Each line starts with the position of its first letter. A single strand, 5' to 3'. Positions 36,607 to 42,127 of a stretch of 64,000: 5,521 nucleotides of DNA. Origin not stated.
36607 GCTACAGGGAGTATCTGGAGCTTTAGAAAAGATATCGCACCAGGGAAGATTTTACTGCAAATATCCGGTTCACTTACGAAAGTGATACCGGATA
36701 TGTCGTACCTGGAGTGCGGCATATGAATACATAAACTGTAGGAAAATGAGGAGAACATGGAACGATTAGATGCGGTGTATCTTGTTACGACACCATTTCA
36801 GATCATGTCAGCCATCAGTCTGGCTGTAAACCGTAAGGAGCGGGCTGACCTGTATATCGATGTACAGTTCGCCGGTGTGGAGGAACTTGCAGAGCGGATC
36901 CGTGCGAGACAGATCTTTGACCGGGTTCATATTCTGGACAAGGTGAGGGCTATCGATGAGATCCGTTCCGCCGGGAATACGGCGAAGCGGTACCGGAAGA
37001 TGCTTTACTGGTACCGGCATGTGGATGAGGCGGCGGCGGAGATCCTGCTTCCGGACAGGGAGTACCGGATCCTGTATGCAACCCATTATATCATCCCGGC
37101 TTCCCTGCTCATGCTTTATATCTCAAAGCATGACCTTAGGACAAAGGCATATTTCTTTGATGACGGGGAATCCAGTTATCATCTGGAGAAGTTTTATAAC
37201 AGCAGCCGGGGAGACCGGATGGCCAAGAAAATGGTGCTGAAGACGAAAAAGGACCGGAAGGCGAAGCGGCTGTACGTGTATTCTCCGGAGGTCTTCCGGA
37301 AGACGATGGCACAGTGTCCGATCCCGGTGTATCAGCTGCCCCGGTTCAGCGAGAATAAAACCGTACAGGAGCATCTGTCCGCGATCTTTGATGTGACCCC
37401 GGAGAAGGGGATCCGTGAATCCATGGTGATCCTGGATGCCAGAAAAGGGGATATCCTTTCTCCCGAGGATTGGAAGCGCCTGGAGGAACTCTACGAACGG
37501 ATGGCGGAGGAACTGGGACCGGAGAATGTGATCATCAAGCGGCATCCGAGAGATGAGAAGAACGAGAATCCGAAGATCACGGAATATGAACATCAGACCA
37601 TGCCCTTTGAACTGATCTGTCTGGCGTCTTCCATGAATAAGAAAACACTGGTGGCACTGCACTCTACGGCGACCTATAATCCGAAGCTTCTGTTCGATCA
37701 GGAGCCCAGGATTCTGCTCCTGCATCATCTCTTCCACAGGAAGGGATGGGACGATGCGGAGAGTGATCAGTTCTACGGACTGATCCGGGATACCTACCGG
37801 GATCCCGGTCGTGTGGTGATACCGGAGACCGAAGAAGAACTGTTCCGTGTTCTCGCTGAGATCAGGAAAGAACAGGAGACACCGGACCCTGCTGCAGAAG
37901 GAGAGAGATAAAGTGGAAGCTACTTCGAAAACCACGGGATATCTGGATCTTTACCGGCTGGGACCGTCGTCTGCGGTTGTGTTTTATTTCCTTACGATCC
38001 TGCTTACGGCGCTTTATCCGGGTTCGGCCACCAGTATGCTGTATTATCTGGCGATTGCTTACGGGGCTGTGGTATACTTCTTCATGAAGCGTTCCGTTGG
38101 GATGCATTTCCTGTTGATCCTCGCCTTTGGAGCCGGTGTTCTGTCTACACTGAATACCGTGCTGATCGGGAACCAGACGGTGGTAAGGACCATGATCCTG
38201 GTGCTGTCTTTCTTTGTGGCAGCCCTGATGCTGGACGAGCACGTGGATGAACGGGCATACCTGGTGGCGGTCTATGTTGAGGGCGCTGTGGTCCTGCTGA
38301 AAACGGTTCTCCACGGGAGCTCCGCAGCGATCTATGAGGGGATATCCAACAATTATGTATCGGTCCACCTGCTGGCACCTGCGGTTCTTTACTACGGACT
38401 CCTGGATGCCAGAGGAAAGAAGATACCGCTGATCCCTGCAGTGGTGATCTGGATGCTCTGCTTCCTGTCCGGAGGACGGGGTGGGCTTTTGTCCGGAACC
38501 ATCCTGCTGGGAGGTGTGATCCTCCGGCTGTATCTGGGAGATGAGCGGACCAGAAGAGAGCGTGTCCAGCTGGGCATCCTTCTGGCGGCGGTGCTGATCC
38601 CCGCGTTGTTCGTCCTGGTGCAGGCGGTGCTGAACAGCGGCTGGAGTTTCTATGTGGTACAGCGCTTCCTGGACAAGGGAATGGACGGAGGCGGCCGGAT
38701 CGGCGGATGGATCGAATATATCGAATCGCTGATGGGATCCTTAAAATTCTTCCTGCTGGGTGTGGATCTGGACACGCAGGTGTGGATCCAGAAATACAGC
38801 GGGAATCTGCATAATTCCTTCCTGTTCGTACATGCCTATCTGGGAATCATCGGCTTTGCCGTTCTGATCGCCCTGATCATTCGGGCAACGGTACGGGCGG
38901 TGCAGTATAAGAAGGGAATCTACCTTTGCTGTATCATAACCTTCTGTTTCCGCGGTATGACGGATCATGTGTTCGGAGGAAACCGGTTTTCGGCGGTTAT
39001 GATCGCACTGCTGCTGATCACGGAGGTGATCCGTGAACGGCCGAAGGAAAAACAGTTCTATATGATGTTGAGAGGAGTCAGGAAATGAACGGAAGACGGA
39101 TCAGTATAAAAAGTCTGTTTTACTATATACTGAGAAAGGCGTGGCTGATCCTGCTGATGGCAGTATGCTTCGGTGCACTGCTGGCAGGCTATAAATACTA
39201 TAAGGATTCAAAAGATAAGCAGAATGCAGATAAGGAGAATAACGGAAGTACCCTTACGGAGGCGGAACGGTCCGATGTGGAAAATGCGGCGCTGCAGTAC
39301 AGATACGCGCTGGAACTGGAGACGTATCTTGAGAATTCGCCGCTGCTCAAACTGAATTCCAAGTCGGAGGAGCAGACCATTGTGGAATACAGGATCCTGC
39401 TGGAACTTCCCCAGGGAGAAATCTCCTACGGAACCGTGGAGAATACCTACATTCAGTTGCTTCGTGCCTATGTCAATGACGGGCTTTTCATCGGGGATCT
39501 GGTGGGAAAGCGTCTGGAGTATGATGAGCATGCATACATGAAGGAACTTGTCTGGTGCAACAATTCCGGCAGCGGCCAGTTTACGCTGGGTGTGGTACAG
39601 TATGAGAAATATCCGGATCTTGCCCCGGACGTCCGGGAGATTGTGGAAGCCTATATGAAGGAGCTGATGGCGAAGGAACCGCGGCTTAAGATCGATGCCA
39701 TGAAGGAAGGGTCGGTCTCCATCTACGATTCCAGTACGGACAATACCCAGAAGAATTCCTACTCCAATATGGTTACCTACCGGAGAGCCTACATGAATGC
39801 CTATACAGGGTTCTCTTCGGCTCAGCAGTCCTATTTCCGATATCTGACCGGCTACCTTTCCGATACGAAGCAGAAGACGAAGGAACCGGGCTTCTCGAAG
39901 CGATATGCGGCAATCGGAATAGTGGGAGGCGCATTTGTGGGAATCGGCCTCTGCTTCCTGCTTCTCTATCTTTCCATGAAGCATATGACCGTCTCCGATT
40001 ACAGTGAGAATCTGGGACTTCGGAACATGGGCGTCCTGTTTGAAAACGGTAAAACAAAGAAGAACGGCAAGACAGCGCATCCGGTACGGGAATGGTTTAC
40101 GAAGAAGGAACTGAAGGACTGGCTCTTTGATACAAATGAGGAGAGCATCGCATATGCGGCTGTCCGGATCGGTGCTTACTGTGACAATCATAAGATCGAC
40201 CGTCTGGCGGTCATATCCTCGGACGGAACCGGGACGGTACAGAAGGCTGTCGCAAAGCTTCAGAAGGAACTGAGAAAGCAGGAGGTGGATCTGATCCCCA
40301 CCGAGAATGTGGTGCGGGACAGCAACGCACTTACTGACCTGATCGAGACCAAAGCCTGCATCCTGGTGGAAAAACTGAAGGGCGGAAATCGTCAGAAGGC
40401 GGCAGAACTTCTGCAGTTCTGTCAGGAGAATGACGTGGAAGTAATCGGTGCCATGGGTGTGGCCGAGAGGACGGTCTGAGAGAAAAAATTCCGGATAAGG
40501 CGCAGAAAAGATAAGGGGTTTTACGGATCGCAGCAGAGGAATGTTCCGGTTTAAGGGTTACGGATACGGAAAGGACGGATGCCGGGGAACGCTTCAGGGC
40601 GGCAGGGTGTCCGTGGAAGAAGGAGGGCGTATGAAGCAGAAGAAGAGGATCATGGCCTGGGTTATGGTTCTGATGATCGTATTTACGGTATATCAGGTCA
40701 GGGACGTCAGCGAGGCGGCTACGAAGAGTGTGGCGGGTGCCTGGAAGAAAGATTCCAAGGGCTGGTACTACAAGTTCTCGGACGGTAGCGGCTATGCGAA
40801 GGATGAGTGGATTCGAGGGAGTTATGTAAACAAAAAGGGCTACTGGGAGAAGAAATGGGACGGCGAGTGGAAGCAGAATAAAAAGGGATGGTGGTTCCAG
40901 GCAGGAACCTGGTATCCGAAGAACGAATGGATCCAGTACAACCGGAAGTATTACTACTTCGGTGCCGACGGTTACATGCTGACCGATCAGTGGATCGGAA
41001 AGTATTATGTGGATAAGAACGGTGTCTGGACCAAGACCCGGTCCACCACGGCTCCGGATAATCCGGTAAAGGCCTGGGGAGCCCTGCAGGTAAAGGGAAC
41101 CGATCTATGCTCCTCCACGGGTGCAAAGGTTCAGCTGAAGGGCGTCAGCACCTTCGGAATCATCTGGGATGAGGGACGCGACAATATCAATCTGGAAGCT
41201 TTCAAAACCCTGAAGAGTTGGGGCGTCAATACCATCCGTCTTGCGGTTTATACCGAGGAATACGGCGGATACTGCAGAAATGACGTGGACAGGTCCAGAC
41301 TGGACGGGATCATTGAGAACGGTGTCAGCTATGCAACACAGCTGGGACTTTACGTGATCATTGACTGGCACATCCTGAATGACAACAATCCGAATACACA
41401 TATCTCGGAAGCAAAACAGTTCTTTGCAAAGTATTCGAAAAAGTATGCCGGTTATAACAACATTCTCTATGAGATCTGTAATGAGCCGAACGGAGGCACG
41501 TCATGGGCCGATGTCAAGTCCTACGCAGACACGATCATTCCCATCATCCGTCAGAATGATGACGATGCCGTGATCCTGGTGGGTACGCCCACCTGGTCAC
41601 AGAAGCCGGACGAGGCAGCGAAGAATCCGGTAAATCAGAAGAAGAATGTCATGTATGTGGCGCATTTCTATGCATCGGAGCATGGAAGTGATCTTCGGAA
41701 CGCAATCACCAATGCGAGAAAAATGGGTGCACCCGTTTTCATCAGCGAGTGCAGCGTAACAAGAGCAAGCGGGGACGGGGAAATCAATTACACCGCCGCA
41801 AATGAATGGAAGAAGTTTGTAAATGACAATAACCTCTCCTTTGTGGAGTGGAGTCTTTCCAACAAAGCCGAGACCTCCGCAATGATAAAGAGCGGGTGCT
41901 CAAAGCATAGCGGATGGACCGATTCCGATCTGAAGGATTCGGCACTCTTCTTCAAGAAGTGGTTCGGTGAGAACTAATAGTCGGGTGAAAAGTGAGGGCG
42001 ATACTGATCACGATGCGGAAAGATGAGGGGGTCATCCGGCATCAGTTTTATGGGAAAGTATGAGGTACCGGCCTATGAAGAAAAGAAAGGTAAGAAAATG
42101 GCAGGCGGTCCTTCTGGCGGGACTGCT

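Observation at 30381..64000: Glycopolymer island interleaving two biosynthesis modules with five CW_binding_1 surface proteins: a candidate linked polymer-plus-binders system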

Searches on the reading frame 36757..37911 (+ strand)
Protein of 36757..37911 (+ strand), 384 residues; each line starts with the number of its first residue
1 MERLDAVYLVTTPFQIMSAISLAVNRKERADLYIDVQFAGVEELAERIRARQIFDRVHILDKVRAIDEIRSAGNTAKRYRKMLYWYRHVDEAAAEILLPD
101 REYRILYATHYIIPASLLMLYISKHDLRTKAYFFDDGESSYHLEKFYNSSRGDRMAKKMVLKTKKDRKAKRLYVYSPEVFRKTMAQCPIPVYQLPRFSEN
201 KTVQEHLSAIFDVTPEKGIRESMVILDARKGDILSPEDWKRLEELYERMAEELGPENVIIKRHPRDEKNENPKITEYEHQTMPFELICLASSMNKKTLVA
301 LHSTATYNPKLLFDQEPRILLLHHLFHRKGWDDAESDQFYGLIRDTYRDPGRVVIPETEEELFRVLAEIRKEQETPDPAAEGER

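Call 4: search_protein_families(library=pfam, proteins=[window:36757-37911:+], max_evalue=0.001)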
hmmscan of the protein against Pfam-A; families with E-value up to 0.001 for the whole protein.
window:36757-37911:+ (384 aa): 1 family
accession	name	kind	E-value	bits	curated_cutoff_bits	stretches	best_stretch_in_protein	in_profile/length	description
PF07922.17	Glyco_transf_52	-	0.00038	20.2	26.1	1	120-308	76-256/272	Glycosyltransferase family 52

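Call 38: search_protein_families(library=ncbifam, proteins=[window:36757-37911:+], max_evalue=0.01)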
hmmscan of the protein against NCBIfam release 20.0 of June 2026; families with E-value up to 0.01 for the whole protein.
window:36757-37911:+ (384 aa): 0 families

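Call 51: search_protein_families(library=pfam, proteins=[window:36757-37911:+], max_evalue=5)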
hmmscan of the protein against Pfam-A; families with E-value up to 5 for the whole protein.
window:36757-37911:+ (384 aa): 5 families
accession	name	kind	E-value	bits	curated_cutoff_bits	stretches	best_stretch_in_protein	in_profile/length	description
PF07922.17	Glyco_transf_52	-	0.00038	20.2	26.1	1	120-308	76-256/272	Glycosyltransferase family 52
PF07388.17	A-2_8-polyST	-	0.012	15.6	23.3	1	102-312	99-306/316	Alpha-2,8-polysialyltransferase (POLYST)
PF01625.27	PMSR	-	0.12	13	23.7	1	104-171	54-121/153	Peptide methionine sulfoxide reductase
PF23387.2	TPR_IFT80_172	-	0.14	12.5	25.6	1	54-104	22-72/147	IFT80/172/WDR35/WDR19 TPR domain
PF24957.1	DrmE_C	-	0.28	11.3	27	0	59-84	61-86/181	DISARM protein DrmE, C-terminal domain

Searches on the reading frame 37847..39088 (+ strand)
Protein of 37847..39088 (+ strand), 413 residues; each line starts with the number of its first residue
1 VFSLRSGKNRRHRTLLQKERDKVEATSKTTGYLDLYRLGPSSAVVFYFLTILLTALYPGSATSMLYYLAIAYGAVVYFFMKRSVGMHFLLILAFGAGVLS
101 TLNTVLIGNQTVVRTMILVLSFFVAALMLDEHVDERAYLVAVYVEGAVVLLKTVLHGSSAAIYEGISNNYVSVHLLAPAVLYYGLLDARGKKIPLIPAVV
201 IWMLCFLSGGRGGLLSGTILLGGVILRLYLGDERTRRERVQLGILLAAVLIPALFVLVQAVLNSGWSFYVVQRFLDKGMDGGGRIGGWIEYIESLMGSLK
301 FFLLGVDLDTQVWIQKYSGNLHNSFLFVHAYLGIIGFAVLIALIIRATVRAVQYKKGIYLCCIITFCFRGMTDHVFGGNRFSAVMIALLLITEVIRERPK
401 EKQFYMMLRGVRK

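Call 4: search_protein_families(library=pfam, proteins=[window:37847-39088:+], max_evalue=0.001)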
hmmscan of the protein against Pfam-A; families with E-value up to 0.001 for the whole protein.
window:37847-39088:+ (413 aa): 0 families

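Call 38: search_protein_families(library=ncbifam, proteins=[window:37847-39088:+], max_evalue=0.01)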
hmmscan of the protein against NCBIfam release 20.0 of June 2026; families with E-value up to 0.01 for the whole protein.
window:37847-39088:+ (413 aa): 0 families

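Call 51: search_protein_families(library=pfam, proteins=[window:37847-39088:+], max_evalue=5)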
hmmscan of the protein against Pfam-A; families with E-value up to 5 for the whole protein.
window:37847-39088:+ (413 aa): 1 family
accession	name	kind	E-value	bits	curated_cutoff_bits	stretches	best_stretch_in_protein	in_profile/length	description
PF04932.20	Wzy_C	-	0.19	11.9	31.7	1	198-341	3-149/149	O-Antigen ligase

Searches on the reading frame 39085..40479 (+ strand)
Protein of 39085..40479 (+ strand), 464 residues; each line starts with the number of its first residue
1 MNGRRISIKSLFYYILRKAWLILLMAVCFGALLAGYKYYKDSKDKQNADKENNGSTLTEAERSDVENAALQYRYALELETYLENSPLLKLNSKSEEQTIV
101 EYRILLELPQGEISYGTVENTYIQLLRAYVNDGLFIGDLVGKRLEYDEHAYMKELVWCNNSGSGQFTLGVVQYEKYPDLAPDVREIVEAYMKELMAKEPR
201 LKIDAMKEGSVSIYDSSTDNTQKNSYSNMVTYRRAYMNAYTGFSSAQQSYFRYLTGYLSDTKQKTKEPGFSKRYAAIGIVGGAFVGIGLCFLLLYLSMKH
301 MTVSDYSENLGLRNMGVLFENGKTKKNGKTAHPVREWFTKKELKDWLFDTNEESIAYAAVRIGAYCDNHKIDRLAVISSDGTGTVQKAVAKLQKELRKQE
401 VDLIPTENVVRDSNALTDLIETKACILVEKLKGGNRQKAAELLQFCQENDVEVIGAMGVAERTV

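Call 4: search_protein_families(library=pfam, proteins=[window:39085-40479:+], max_evalue=0.001)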
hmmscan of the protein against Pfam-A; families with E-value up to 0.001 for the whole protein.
window:39085-40479:+ (464 aa): 0 families

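Call 26: find_homologous_proteins(query=window:39085-40479:+, max_evalue=0.001)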
Query window:39085-40479:+ (464 aa): 22 proteins with E <= 0.001 among 8000 candidates.
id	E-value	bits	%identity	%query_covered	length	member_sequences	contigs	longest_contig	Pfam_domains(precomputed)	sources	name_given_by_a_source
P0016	2.5e-291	984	94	100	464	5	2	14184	-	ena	-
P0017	9.9e-215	731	71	100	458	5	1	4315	-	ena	-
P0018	6.3e-203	692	67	99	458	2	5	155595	-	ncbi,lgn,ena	-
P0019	1.2e-187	642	63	100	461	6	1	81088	-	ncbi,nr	ncbi:MAG: hypothetical protein K5897_00070 [Eubacterium sp.]|nr:hypothetical protein [Eubacterium sp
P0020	1.8e-186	638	63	100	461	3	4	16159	-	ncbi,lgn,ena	-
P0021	1.1e-172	593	60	99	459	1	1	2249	-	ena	-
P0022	2.5e-169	582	60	98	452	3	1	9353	-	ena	-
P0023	3.9e-169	581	58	100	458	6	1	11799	-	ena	-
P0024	1.4e-159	550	54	100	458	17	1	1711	-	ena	-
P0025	1.7e-148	513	54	100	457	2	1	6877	-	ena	-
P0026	1.9e-147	510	54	99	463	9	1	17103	-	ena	-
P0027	1.1e-145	504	53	100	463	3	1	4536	-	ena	-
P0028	4.7e-145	502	50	100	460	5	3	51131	-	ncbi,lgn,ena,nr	ncbi:MAG: hypothetical protein IKQ49_03390 [Eubacterium sp.]|nr:hypothetical protein [Eubacterium sp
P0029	1.4e-143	497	52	100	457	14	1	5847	-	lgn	-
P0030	2.3e-141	490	50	100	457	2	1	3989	-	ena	-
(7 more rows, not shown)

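Call 27: find_encoding_contigs(protein=P0019, flank=10000, max_places=1)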
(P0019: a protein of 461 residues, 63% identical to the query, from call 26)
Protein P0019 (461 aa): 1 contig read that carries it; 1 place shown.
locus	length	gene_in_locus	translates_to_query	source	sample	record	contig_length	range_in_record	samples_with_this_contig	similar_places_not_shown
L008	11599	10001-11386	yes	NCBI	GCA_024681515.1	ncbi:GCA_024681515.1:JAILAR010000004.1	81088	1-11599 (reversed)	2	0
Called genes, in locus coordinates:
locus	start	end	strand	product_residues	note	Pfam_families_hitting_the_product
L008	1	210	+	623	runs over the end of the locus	PF13727:CoA_binding_3, PF04321:RmlD_sub_bind, PF08659:KR (weak), PF01073:3Beta_HSD, PF01370:Epimerase, PF02719:Polysacc_synt_2, PF07993:NAD_binding_4 (faint), PF16363:GDP_Man_Dehyd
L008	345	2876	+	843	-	PF00155:Aminotran_1_2 (weak), PF01041:DegT_DnrJ_EryC1, PF01212:Beta_elim_lyase (faint), PF01041:DegT_DnrJ_EryC1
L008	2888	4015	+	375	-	-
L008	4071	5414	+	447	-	-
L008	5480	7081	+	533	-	PF02348:CTP_transf_3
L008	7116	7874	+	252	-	PF02397:Bac_transf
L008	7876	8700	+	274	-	PF04991:LicD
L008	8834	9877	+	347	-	PF03102:NeuB, PF08666:SAF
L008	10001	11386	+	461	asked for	-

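Call 28: find_encoding_contigs(protein=P0018, flank=10000, max_places=1)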
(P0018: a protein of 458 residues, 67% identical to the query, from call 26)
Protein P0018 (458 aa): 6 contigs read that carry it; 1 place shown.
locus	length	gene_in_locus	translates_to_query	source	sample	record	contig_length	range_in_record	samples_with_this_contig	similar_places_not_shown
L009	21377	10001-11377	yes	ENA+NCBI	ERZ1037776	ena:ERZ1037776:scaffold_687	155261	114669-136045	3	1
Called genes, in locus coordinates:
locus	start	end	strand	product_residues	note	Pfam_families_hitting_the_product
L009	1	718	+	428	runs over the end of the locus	PF18975:DUF5711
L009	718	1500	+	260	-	PF02674:Colicin_V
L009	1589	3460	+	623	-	PF13727:CoA_binding_3, PF04321:RmlD_sub_bind, PF08659:KR (faint), PF01073:3Beta_HSD, PF01370:Epimerase, PF02719:Polysacc_synt_2, PF07993:NAD_binding_4 (faint), PF16363:GDP_Man_Dehyd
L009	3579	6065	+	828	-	PF00155:Aminotran_1_2 (weak), PF01041:DegT_DnrJ_EryC1, PF01212:Beta_elim_lyase (faint), PF01041:DegT_DnrJ_EryC1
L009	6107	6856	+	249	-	PF02397:Bac_transf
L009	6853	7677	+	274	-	PF04991:LicD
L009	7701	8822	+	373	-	-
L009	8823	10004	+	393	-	-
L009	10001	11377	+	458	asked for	-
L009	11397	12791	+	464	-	PF19085:Choline_bind_2, PF00150:Cellulase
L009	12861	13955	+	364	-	PF00188:CAP, PF19127:Choline_bind_3, PF01473:Choline_bind_1 (weak), PF19127:Choline_bind_3, PF01473:Choline_bind_1 (weak), PF19127:Choline_bind_3 (weak)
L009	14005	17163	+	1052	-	PF01473:Choline_bind_1 (faint), PF19127:Choline_bind_3 (faint), PF19085:Choline_bind_2 (weak)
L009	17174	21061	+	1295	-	PF19127:Choline_bind_3 (weak), PF19085:Choline_bind_2 (weak), PF01473:Choline_bind_1 (weak), PF19127:Choline_bind_3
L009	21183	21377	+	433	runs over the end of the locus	PF13439:Glyco_transf_4, PF13579:Glyco_trans_4_4, PF00534:Glycos_transf_1, PF13692:Glyco_trans_1_4, PF13524:Glyco_trans_1_2 (weak)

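Call 29: find_encoding_contigs(protein=P0028, flank=10000, max_places=1)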
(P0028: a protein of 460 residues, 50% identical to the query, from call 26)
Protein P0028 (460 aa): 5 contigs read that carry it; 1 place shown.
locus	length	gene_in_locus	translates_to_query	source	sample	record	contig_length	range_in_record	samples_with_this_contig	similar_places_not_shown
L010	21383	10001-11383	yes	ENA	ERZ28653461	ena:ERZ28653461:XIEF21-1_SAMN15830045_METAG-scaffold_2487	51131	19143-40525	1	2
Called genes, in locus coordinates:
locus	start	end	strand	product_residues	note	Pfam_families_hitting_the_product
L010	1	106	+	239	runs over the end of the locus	PF02674:Colicin_V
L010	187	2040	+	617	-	PF13727:CoA_binding_3, PF02254:TrkA_N (faint), PF04321:RmlD_sub_bind, PF01073:3Beta_HSD, PF01370:Epimerase, PF02719:Polysacc_synt_2, PF07993:NAD_binding_4 (faint), PF16363:GDP_Man_Dehyd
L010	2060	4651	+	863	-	PF00155:Aminotran_1_2, PF01041:DegT_DnrJ_EryC1, PF01212:Beta_elim_lyase (faint), PF01041:DegT_DnrJ_EryC1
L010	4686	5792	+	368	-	-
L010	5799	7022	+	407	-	-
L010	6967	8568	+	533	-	PF02348:CTP_transf_3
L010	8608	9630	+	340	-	PF03102:NeuB, PF08666:SAF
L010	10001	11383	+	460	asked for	-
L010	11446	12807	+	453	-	PF19085:Choline_bind_2, PF00150:Cellulase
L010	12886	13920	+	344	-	PF00188:CAP, PF01473:Choline_bind_1 (weak), PF19127:Choline_bind_3, PF01473:Choline_bind_1 (weak), PF19127:Choline_bind_3, PF01473:Choline_bind_1 (weak)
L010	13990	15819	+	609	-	PF07228:SpoIIE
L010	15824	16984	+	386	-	PF01757:Acyl_transf_3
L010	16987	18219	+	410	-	PF13439:Glyco_transf_4, PF13579:Glyco_trans_4_4, PF00534:Glycos_transf_1, PF13692:Glyco_trans_1_4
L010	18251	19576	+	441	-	PF03446:NAD_binding_2, PF03721:UDPG_MGDP_dh_N, PF00984:UDPG_MGDP_dh, PF03720:UDPG_MGDP_dh_C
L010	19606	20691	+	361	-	PF01408:GFO_IDH_MocA, PF02894:GFO_IDH_MocA_C, PF22725:GFO_IDH_MocA_C3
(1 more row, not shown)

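Call 38: search_protein_families(library=ncbifam, proteins=[window:39085-40479:+], max_evalue=0.01)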
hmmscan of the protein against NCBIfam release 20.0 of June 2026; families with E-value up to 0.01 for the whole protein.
window:39085-40479:+ (464 aa): 0 families

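Call 51: search_protein_families(library=pfam, proteins=[window:39085-40479:+], max_evalue=5)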
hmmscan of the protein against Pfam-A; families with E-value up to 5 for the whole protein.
window:39085-40479:+ (464 aa): 3 families
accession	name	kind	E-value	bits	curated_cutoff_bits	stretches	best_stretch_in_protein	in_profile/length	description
PF05251.17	Ost5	-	0.12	13.1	27.4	1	262-295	37-68/73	Oligosaccharyltransferase subunit 5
PF12698.13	ABC2_membrane_3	-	0.15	11.5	31.6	1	61-296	41-223/347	ABC-2 family transporter protein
PF02706.20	Wzz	-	0.19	12.5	25.5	1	5-38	2-35/91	Chain length determinant protein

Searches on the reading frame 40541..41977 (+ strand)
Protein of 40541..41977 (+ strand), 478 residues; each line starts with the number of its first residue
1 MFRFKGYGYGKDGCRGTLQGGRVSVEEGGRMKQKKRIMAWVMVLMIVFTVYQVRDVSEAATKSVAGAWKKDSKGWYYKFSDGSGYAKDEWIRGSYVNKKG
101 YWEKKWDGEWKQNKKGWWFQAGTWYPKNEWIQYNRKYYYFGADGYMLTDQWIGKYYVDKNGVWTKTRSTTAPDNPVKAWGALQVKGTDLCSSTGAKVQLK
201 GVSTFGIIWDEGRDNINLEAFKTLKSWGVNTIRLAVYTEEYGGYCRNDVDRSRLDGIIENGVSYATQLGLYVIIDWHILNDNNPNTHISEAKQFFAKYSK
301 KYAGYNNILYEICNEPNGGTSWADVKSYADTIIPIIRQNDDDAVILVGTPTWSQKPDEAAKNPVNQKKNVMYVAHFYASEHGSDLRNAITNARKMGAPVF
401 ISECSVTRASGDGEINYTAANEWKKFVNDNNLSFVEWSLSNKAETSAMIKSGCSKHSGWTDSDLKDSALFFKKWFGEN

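Call 4: search_protein_families(library=pfam, proteins=[window:40541-41977:+], max_evalue=0.001)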
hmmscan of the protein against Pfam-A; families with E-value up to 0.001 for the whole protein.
window:40541-41977:+ (478 aa): 2 families
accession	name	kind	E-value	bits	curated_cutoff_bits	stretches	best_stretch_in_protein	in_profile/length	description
PF00150.24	Cellulase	-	3.5e-57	194.4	23.5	1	190-442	1-271/272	Cellulase (glycosyl hydrolase family 5)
PF19085.6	Choline_bind_2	-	8.6e-10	39.1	27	1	127-163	4-38/38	Choline-binding repeat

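Call 84: search_protein_families(library=ncbifam, proteins=[window:40631-41977:+], max_evalue=0.00001)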
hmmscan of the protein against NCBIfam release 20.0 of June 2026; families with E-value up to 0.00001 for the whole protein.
window:40631-41977:+ (448 aa): 0 families
